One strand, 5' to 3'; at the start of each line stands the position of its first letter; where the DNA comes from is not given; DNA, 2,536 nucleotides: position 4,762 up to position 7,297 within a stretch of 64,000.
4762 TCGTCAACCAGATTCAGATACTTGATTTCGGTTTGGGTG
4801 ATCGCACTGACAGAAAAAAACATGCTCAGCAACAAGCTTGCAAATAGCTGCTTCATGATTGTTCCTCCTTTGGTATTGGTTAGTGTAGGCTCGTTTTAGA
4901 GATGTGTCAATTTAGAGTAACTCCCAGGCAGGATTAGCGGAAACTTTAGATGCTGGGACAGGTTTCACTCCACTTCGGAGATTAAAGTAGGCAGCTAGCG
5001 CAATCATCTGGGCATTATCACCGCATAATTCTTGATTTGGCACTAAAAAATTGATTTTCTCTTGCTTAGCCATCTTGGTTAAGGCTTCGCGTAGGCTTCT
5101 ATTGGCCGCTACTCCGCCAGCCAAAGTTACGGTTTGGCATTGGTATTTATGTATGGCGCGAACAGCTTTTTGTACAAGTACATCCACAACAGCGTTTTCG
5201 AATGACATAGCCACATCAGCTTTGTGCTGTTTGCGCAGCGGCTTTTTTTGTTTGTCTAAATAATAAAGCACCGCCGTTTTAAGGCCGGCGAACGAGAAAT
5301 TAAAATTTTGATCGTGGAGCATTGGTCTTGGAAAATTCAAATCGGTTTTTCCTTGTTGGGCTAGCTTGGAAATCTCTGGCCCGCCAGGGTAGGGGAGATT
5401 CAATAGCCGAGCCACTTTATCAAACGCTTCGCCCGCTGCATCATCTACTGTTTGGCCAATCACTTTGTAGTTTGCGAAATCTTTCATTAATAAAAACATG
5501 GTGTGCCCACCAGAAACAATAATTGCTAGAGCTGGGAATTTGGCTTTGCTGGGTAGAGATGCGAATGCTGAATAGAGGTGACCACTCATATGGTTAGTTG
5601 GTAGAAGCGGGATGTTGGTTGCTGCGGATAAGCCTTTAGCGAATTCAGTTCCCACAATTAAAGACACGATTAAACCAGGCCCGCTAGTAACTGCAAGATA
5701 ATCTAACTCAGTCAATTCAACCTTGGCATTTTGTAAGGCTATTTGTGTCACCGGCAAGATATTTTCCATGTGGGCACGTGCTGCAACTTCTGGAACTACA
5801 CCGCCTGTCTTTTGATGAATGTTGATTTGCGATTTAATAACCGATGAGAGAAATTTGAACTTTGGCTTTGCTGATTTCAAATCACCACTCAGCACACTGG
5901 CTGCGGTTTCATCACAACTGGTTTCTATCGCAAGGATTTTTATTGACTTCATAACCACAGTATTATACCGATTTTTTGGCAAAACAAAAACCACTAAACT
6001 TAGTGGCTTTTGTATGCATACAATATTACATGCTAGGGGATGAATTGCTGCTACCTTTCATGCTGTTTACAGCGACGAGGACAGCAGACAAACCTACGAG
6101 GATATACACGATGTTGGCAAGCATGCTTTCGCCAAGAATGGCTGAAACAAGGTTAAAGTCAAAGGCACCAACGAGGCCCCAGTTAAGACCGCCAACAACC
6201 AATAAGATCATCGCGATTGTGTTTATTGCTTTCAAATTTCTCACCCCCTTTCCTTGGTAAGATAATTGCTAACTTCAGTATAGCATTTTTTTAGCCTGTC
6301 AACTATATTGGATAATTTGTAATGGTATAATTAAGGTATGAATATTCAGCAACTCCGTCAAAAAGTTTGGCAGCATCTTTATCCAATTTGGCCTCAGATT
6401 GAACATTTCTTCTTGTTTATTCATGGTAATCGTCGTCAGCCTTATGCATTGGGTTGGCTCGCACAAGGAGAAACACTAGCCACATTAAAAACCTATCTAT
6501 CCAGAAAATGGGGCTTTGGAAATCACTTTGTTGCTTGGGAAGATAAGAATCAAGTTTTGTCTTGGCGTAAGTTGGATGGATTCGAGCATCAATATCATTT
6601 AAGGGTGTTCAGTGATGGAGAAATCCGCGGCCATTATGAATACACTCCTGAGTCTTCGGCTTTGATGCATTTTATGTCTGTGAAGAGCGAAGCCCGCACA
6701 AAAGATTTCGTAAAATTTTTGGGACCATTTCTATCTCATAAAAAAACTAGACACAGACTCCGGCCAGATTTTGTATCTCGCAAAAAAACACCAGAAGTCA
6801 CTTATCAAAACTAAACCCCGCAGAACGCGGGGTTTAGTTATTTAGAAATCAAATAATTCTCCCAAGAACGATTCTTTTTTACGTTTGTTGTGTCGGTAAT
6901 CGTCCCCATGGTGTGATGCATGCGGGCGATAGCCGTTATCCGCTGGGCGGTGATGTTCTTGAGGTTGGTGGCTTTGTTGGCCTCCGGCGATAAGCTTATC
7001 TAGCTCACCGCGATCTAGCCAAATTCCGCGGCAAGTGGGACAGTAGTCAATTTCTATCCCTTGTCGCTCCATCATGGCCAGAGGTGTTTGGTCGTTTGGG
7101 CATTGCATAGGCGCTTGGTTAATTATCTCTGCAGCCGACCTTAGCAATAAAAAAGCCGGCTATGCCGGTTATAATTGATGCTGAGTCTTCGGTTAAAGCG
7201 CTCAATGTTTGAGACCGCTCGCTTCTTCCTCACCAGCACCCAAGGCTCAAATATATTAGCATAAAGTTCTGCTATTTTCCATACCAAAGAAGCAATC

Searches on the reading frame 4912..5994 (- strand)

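Call 62: search_protein_families(library=pfam, max_evalue=0.00001, proteins=[window:4912-5994:-])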
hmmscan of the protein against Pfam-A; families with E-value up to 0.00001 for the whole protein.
window:4912-5994:- (360 aa): 2 families
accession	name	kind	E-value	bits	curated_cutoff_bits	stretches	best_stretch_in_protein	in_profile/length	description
PF00814.31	TsaD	-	5.2e-93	312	24.8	1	48-332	2-263/264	tRNA N6-adenosine threonylcarbamoyltransferase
PF22521.2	HypF_C_2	-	2.8e-11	44.1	27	1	253-327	161-235/241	Carbamoyltransferase, Kae1-like Domain, second subdomain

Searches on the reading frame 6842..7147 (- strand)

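Call 62: search_protein_families(library=pfam, max_evalue=0.00001, proteins=[window:6842-7147:-])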
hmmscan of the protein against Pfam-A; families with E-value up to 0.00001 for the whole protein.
window:6842-7147:- (101 aa): 1 family
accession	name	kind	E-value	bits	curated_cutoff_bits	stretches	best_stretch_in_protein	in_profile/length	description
PF13453.11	Zn_ribbon_TFIIB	-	6.3e-20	70.7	22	1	15-54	1-40/41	Transcription factor zinc-finger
